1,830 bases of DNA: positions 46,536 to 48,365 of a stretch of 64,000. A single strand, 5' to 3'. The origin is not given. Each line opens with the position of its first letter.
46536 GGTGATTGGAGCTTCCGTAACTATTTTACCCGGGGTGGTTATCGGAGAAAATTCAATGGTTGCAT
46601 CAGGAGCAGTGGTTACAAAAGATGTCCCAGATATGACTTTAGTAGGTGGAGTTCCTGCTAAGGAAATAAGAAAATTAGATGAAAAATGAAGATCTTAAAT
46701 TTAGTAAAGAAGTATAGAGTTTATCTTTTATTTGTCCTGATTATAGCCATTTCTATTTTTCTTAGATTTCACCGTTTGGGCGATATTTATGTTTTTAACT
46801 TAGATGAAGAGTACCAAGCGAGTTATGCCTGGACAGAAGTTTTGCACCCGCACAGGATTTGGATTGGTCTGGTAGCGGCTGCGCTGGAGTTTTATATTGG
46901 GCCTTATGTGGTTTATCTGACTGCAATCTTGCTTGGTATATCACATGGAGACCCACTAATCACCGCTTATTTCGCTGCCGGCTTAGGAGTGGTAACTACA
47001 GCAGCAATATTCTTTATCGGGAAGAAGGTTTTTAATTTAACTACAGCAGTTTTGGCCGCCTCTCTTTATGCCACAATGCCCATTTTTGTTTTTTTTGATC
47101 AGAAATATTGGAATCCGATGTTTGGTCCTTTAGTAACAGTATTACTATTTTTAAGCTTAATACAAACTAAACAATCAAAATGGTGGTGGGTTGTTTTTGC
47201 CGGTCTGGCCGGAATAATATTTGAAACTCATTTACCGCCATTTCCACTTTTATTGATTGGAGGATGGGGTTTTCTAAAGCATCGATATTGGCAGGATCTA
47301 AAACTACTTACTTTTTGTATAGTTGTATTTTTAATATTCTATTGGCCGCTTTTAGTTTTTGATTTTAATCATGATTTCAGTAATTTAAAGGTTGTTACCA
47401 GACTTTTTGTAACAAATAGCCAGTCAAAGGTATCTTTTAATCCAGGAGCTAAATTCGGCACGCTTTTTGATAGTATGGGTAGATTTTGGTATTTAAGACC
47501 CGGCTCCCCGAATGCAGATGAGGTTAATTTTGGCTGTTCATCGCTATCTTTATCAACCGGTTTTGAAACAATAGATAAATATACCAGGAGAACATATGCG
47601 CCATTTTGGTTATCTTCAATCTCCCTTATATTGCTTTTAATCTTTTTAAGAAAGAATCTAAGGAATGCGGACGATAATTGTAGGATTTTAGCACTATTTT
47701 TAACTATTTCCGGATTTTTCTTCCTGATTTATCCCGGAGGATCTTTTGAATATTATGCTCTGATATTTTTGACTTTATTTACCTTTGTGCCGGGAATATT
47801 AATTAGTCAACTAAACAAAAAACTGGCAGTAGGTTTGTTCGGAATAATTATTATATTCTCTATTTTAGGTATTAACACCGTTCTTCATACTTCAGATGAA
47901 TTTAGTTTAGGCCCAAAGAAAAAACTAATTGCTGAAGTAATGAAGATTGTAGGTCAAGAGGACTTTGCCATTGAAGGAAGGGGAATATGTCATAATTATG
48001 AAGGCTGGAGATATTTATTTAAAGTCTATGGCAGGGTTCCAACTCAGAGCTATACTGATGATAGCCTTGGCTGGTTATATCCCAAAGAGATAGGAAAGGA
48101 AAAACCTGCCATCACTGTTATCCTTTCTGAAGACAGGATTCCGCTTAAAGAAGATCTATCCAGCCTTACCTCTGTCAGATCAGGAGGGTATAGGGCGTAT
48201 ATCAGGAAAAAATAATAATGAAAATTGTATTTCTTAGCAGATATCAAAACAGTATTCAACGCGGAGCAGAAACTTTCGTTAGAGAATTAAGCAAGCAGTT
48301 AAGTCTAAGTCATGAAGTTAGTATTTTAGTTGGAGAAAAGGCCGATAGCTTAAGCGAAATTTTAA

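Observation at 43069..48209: Two diverged GT-C paralogs share a 430/432-identical 3' end and an identical 60-bp patch at a constant 3995-bp offset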

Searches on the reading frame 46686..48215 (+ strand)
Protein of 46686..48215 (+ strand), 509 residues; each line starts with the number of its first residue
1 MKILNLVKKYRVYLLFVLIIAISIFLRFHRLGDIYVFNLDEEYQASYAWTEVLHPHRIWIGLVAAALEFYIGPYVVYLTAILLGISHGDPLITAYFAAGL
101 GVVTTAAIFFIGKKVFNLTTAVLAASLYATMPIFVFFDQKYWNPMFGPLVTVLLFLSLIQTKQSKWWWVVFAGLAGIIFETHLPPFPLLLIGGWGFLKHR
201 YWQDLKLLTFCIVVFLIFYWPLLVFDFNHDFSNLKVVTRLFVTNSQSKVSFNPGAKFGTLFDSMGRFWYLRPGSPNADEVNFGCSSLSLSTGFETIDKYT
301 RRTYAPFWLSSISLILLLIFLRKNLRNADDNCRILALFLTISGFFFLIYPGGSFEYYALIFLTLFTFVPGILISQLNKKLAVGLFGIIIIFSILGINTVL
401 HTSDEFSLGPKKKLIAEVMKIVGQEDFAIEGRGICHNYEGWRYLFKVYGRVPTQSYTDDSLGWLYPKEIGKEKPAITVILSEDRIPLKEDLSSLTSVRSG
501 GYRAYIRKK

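Call 4: search_protein_families(library=pfam, proteins=[window:46686-48215:+], max_evalue=0.01)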
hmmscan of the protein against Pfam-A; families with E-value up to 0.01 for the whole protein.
window:46686-48215:+ (509 aa): 1 family
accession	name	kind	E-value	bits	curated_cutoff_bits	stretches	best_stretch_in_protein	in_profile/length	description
PF13231.12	PMT_2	-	0.0004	21.1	26.1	1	73-223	4-158/160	Dolichyl-phosphate-mannose-protein mannosyltransferase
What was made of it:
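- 46686..48215 (+): Gene B, 509 aa, GT-C family membrane glycosyltransferase (B type). Weak PMT_2 hit, 21.1 bits (call 4).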

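Call 10: find_encoding_contigs(protein=window:46686-48215:+, flank=10000, max_places=10)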
Protein window:46686-48215:+ (509 aa): no gene with exactly this product is on record in the collection.
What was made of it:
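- Tried and rejected: Not on record in the contig index (call 10).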

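Call 14: find_homologous_proteins(query=window:46686-48215:+, max_evalue=0.00001)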
Query window:46686-48215:+ (509 aa): 270 proteins with E <= 0.00001 among 8000 candidates; the best 120 are listed.
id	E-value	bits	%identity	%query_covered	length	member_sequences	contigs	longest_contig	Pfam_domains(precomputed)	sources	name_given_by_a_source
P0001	0.0e+0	1151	100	100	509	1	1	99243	-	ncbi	-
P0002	9.4e-259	878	74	99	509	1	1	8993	-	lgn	-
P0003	2.3e-253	860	75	99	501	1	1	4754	-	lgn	-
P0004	4.9e-248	842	72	99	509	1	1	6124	-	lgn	-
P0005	5.2e-246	835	72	99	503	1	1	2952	-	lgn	-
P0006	8.3e-245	832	71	99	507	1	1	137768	PF13231.13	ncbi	-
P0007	5.2e-244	829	71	99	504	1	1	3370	-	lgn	-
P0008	5.4e-243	826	71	99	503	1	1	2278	PF13231.13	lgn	-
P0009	6.3e-243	825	71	99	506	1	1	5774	-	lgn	-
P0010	9.5e-235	798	68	100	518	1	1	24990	-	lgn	-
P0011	1.5e-228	778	68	98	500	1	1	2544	-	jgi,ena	-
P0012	2.9e-227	774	66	99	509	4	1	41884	PF13231.13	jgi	-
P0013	3.8e-222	757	66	98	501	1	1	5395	-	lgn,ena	-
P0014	1.3e-221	755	65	99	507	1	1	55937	PF13231.13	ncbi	-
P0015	7.5e-216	736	67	95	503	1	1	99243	-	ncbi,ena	-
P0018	1.6e-208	712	63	100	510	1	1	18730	-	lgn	-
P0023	7.8e-205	700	62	98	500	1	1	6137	PF13231.13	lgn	-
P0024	2.3e-204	698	60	100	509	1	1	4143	PF13231.13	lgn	-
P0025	1.1e-203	696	59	100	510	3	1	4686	PF13231.13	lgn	-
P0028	4.2e-203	694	60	100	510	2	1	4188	PF13231.13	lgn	-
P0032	2.8e-201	688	57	100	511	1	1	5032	PF13231.13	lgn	-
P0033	4.0e-201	687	61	98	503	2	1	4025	PF13231.13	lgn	-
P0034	5.3e-201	687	60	95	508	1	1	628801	PF13231.13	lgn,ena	-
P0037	3.5e-200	684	59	100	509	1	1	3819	PF13231.13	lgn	-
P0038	1.9e-199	682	61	99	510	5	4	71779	PF13231.13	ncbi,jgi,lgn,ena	-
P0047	8.0e-198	676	59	100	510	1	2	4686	-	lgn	-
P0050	2.5e-196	672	60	99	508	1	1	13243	PF13231.13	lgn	-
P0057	9.8e-195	666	59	94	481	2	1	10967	PF13231.13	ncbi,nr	ncbi:MAG: glycosyltransferase family 39 protein [Actinobacteria bacterium]|nr:glycosyltransferase fa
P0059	2.7e-194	665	58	100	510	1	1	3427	PF13231.13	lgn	-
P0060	3.4e-194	665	58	100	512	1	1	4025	-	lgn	-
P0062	1.7e-193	662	57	100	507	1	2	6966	PF13231.13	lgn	-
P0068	4.2e-191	654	58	100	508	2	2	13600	PF13231.13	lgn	-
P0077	6.3e-185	634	56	98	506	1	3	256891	PF13231.13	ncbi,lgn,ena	ncbi:MAG: glycosyltransferase family 39 protein [Patescibacteria group bacterium]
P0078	4.9e-184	631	57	97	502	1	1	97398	PF13231.13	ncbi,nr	ncbi:glycosyltransferase family 39 protein [Candidatus Daviesbacteria bacterium]|nr:glycosyltransfer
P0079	7.0e-184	631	55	100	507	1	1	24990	PF13231.13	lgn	-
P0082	7.2e-182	624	57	97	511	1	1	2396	PF13231.13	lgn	-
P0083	2.5e-179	615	53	100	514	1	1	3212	PF13231.13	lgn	-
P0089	3.4e-172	592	52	100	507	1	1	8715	PF13231.13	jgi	-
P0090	1.2e-170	587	52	99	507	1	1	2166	PF13231.13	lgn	-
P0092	1.7e-169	583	51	96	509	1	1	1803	PF13231.13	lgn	-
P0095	3.5e-168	579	52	95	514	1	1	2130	PF13231.13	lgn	-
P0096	6.9e-168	578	51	99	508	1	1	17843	PF13231.13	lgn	-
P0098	1.5e-167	577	51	99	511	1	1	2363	PF13231.13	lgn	-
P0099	5.2e-167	575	52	95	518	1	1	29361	PF13231.13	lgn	-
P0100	7.2e-167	574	50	99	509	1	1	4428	PF13231.13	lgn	-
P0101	9.2e-167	574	51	99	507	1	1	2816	PF13231.13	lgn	-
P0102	4.8e-163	562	58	87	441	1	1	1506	PF13231.13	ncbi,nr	ncbi:MAG: glycosyltransferase family 39 protein, partial [Candidatus Daviesbacteria bacterium]|nr:gl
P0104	3.8e-162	559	50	99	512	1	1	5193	PF13231.13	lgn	-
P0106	2.0e-158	547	49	100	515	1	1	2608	PF13231.13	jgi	jgi:4-amino-4-deoxy-L-arabinose transferase-like glycosyltransferase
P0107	2.5e-157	543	49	99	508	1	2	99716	PF13231.13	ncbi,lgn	-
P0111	1.2e-155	537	49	99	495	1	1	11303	PF13231.13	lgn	-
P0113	2.2e-155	536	52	95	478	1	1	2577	PF13231.13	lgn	-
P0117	8.9e-153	528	69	67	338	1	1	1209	-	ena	-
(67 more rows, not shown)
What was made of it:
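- On GT-C fold glycosyltransferases (GT39/GT83-like, Pfam PMT_2): Many homologs do carry a precomputed PF13231 hit (call 14).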

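Call 16: find_encoding_contigs(protein=P0006, flank=10000, max_places=3)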
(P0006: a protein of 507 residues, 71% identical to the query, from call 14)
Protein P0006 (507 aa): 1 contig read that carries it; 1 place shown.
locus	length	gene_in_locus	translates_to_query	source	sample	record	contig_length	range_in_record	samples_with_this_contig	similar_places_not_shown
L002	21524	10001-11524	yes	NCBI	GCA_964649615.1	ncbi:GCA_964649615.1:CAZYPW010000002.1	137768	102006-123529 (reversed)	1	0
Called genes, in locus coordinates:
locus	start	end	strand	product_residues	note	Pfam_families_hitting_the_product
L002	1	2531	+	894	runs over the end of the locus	-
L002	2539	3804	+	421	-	PF01943:Polysacc_synt, PF13440:Polysacc_synt_3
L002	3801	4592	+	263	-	PF00535:Glycos_transf_2, PF10111:Glyco_tranf_2_2 (weak)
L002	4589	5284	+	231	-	PF01209:Ubie_methyltran (faint), PF13489:Methyltransf_23, PF05401:NodS, PF08241:Methyltransf_11, PF08242:Methyltransf_12, PF13649:Methyltransf_25, PF13847:Methyltransf_31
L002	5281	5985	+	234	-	PF00535:Glycos_transf_2, PF13641:Glyco_tranf_2_3 (weak)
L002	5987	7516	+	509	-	-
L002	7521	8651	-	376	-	PF00155:Aminotran_1_2, PF01041:DegT_DnrJ_EryC1, PF01212:Beta_elim_lyase, PF00266:Aminotran_5 (faint), PF01053:Cys_Met_Meta_PP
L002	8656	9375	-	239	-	PF00535:Glycos_transf_2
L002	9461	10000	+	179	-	PF00132:Hexapep, PF14602:Hexapep_2 (weak)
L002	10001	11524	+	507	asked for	PF13231:PMT_2 (weak)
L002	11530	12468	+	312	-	PF13439:Glyco_transf_4 (faint), PF00534:Glycos_transf_1, PF13692:Glyco_trans_1_4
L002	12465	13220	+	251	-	PF00535:Glycos_transf_2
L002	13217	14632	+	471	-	PF13231:PMT_2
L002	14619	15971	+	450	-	-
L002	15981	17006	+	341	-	PF13439:Glyco_transf_4, PF00534:Glycos_transf_1, PF13692:Glyco_trans_1_4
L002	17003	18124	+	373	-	PF13439:Glyco_transf_4, PF00534:Glycos_transf_1, PF13692:Glyco_trans_1_4, PF13524:Glyco_trans_1_2, PF20706:GT4-conflict (weak)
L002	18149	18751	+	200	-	PF00132:Hexapep, PF14602:Hexapep_2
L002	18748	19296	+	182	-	-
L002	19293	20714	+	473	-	PF04932:Wzy_C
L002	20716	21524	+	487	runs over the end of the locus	PF13231:PMT_2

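Call 17: find_encoding_contigs(protein=P0010, flank=10000, max_places=3)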
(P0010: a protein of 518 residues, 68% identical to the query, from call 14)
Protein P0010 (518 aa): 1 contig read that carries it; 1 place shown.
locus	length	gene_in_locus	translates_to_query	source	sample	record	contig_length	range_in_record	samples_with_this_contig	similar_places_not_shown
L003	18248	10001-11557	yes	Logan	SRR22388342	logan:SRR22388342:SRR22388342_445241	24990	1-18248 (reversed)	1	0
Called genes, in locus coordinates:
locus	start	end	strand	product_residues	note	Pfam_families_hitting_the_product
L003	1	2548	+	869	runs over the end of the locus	-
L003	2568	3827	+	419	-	PF01943:Polysacc_synt, PF13440:Polysacc_synt_3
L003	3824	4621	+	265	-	PF00535:Glycos_transf_2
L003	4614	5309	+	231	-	PF07021:MetW (weak), PF05401:NodS, PF13489:Methyltransf_23, PF08241:Methyltransf_11, PF08242:Methyltransf_12, PF13649:Methyltransf_25, PF13847:Methyltransf_31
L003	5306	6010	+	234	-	PF00535:Glycos_transf_2, PF10111:Glyco_tranf_2_2 (weak)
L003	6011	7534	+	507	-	PF13231:PMT_2 (weak)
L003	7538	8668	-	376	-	PF00155:Aminotran_1_2, PF01041:DegT_DnrJ_EryC1, PF01212:Beta_elim_lyase (weak), PF01053:Cys_Met_Meta_PP (weak)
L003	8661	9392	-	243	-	PF00535:Glycos_transf_2, PF10111:Glyco_tranf_2_2 (weak)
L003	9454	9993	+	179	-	PF14602:Hexapep_2 (faint), PF25084:LbH_EIF2B (faint), PF00132:Hexapep (weak)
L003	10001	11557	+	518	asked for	-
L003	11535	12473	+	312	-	PF13439:Glyco_transf_4 (faint), PF00534:Glycos_transf_1, PF13692:Glyco_trans_1_4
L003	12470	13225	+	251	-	PF00535:Glycos_transf_2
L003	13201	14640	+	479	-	PF13231:PMT_2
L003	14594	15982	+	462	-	PF13231:PMT_2 (weak)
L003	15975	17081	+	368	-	PF13439:Glyco_transf_4, PF00534:Glycos_transf_1, PF13692:Glyco_trans_1_4, PF20706:GT4-conflict (weak), PF13524:Glyco_trans_1_2 (weak)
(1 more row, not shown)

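Call 21: list_cluster_members(proteins=[P0001, P0015, P0117])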
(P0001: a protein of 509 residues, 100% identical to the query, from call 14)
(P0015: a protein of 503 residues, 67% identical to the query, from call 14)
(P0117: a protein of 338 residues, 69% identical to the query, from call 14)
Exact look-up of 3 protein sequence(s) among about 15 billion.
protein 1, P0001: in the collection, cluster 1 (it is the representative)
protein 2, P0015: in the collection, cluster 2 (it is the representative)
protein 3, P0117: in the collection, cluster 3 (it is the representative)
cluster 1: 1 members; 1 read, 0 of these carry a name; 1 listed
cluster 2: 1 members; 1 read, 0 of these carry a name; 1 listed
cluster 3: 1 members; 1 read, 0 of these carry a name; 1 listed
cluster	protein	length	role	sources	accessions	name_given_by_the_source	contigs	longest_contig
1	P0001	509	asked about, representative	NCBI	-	-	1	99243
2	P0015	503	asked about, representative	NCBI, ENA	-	-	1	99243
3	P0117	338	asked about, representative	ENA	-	-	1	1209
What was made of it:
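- The exact gene B protein is recorded only from this contig (calls 10, 21).
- Tried and rejected: Gene A's 90% cluster has a single member (call 21).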

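Call 34: find_related_loci(query=A1, collection=genome_contigs, flank=7000)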
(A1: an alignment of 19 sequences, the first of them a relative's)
Query A1 (509 aa) in genome_contigs; peptide patterns used: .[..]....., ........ (x = any residue, [..] = any of these).
173 stretches matched a pattern; 25 encode a relative of the query (tblastn E <= 1e-3); 23 distinct loci.
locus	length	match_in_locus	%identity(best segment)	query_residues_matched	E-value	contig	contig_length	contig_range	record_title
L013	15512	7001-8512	71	6-509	0e+0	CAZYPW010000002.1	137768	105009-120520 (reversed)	MAG TPA_asm: uncultured Gammaproteobacteria bacterium isolate binchicken_co38_269 genome assembly, contig: NODE_320_leng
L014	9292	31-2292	65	4-509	0e+0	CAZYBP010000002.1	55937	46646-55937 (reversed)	MAG TPA_asm: uncultured Gammaproteobacteria bacterium isolate binchicken_co227_340 genome assembly, contig: NODE_1031_le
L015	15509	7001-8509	61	5-509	0e+0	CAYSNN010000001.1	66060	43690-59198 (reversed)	MAG TPA_asm: uncultured Gammaproteobacteria bacterium isolate binchicken_co251_42 genome assembly, contig: NODE_611_leng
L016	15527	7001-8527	60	1-509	0e+0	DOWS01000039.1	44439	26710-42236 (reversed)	MAG TPA_asm: Candidatus Daviesbacteria bacterium isolate UBA9644 contig_632, whole genome shotgun sequence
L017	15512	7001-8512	60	5-509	0e+0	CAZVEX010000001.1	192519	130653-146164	MAG TPA_asm: uncultured Gammaproteobacteria bacterium isolate binchicken_co38_210 genome assembly, contig: NODE_177_leng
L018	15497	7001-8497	56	11-509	0e+0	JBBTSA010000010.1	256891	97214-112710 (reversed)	MAG: Patescibacteria group bacterium isolate H51-bin048_1 H51_bin048_1_000000000010, whole genome shotgun sequence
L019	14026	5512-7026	57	4-509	0e+0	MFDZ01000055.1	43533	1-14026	MAG: Candidatus Daviesbacteria bacterium RIFCSPLOWO2_02_FULL_41_8 rifcsplowo2_02_scaffold_3996, whole genome shotgun seq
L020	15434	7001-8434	50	18-509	3e-161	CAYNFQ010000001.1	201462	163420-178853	MAG TPA_asm: uncultured Gammaproteobacteria bacterium isolate binchicken_co110_279 genome assembly, contig: NODE_160_len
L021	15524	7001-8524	49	1-508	3e-160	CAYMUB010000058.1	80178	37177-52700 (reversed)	MAG TPA_asm: uncultured Gammaproteobacteria bacterium isolate binchicken_co203_488 genome assembly, contig: k141_4500599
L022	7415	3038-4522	50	14-508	2e-157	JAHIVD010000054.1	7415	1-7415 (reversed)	MAG: Patescibacteria group bacterium isolate MM_PC_MetaG.mb.55 MM_PC_MetaG.mb.55_k141_1060863, whole genome shotgun sequ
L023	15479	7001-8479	49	2-508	1e-154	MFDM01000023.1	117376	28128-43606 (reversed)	MAG: Candidatus Daviesbacteria bacterium RIFCSPLOWO2_01_FULL_39_12 rifcsplowo2_01_scaffold_352, whole genome shotgun seq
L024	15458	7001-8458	48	9-508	4e-155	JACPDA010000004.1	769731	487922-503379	MAG: Candidatus Daviesbacteria bacterium isolate NC_groundwater_297_Ag_B-0.1um_41_14 S7_GD2017_3_B1_scaffold_1, whole ge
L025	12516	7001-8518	39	4-506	3e-105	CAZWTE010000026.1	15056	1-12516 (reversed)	MAG TPA_asm: uncultured Gammaproteobacteria bacterium isolate binchicken_co144_909 genome assembly, contig: NODE_8216_le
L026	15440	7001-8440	40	27-508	6e-105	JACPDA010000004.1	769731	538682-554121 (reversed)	MAG: Candidatus Daviesbacteria bacterium isolate NC_groundwater_297_Ag_B-0.1um_41_14 S7_GD2017_3_B1_scaffold_1, whole ge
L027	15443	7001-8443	40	27-509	4e-100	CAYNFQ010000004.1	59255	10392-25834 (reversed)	MAG TPA_asm: uncultured Gammaproteobacteria bacterium isolate binchicken_co110_279 genome assembly, contig: NODE_1283_le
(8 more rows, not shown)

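Call 38: find_encoding_contigs(protein=P0002, flank=10000, max_places=2)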
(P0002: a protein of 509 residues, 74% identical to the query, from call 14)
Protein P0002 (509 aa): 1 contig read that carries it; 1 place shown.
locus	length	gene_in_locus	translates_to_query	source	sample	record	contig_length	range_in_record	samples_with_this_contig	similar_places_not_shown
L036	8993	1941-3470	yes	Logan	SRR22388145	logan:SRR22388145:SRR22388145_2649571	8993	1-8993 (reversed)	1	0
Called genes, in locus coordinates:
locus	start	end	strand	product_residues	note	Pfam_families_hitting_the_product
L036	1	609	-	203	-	?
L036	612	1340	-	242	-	PF00535:Glycos_transf_2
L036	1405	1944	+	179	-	PF00132:Hexapep (weak), PF14602:Hexapep_2 (weak)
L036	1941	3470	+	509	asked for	-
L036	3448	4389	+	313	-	PF13439:Glyco_transf_4 (faint), PF00534:Glycos_transf_1, PF13692:Glyco_trans_1_4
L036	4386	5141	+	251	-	PF00535:Glycos_transf_2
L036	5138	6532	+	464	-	PF13231:PMT_2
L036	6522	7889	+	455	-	PF13231:PMT_2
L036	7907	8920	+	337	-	PF13439:Glyco_transf_4, PF00534:Glycos_transf_1, PF13692:Glyco_trans_1_4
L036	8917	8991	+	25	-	?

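Call 39: find_encoding_contigs(protein=P0018, flank=10000, max_places=2)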
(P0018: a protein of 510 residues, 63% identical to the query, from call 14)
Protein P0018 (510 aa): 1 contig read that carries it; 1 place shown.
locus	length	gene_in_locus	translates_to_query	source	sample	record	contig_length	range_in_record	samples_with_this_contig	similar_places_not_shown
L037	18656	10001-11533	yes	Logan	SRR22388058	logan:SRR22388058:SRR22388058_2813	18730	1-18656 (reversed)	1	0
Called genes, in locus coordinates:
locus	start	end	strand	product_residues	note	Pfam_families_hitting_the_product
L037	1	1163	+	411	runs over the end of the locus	?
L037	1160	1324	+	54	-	-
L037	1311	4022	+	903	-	-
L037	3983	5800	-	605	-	PF13424:TPR_12, PF00515:TPR_1, PF07719:TPR_2, PF13181:TPR_8, PF13414:TPR_11, PF00515:TPR_1, PF13424:TPR_12, PF14559:TPR_19, +20 more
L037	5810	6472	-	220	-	PF13489:Methyltransf_23, PF13847:Methyltransf_31, PF08241:Methyltransf_11, PF08242:Methyltransf_12, PF13649:Methyltransf_25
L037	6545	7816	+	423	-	PF01943:Polysacc_synt, PF13440:Polysacc_synt_3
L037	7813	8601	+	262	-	PF00535:Glycos_transf_2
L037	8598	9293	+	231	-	PF02353:CMAS, PF05401:NodS, PF13489:Methyltransf_23, PF07021:MetW (weak), PF08241:Methyltransf_11, PF08242:Methyltransf_12, PF13649:Methyltransf_25, PF13847:Methyltransf_31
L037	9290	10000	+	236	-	PF00535:Glycos_transf_2, PF10111:Glyco_tranf_2_2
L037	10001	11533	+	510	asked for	-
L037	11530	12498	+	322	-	PF00534:Glycos_transf_1, PF13692:Glyco_trans_1_4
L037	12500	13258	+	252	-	PF00535:Glycos_transf_2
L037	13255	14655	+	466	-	PF13231:PMT_2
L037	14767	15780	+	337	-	PF13439:Glyco_transf_4, PF00534:Glycos_transf_1, PF13692:Glyco_trans_1_4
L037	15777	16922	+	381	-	PF13439:Glyco_transf_4, PF00534:Glycos_transf_1, PF20706:GT4-conflict, PF13692:Glyco_trans_1_4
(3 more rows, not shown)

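Call 41: search_solved_structures(query=A1, max_evalue=1)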
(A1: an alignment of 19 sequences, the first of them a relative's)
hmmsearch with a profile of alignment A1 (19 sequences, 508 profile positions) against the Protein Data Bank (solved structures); distinct sequences matched with E-value up to 1: 0.

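Call 45: search_protein_families(library=ncbifam, proteins=[window:46686-48215:+], max_evalue=0.01)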
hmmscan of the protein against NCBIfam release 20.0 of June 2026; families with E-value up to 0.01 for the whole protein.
window:46686-48215:+ (509 aa): 0 families
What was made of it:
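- Closest known: ArnB/ArnC/ArnT and GtrA/GtrB/Gtr. Different: Sequence searches find no solved relative (call 41), and no NCBIfam model hits A or B (call 45).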

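Call 47: predict_structure(alignment_id=A1)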
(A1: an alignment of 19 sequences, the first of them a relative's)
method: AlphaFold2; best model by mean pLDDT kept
length: 509 residues; sequences in the alignment: 19
mean_pLDDT: 79.6   pTM: 0.85
mean pLDDT of the five models: 79.6, 79.3, 78.7, 77.7, 76.3
residues with pLDDT >= 90: 194; 70-90: 190; 50-70: 71; < 50: 54
segments of 3 or more residues with pLDDT < 50: 56-69, 230-250, 277-293
pLDDT, mean of each block of 10 residues (from residue 1): 78 95 95 80 73 52 37 68 84 90 98 95 97 85 77 95 94 84 73 93 96 90 60 43 41 72 82 55 46 51 77 94 88 93 76 63 94 90 89 91 85 95 92 63 90 83 75 90 73 90 89
secondary structure, 60 per line:
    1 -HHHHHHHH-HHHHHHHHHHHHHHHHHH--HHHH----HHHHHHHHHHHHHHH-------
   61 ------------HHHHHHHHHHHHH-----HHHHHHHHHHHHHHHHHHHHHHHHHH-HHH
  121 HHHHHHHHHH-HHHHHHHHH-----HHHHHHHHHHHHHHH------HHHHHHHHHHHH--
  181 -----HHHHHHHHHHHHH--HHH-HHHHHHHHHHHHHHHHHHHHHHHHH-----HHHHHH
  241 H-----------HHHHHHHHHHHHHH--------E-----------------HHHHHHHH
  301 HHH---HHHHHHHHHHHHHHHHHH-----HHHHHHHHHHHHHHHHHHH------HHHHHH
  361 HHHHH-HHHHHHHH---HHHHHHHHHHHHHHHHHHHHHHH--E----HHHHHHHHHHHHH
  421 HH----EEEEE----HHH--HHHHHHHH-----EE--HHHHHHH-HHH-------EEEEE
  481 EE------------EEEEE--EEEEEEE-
elements in order: H2-9 H11-28 H31-34 H39-53 H73-85 H91-116 H118-130 H132-140 H146-160 H167-178 H186-198 H205-229 H235-241 H253-266 H293-303 H307-324 H330-348 H355-365 H367-374 H378-400 H408-422 E427-431 H441-448 H458-464 E476-482 E495-499 E502-508
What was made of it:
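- On GT-C fold glycosyltransferases (GT39/GT83-like, Pfam PMT_2): The location in the loop after helix 11-28 comes from the model (call 47).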
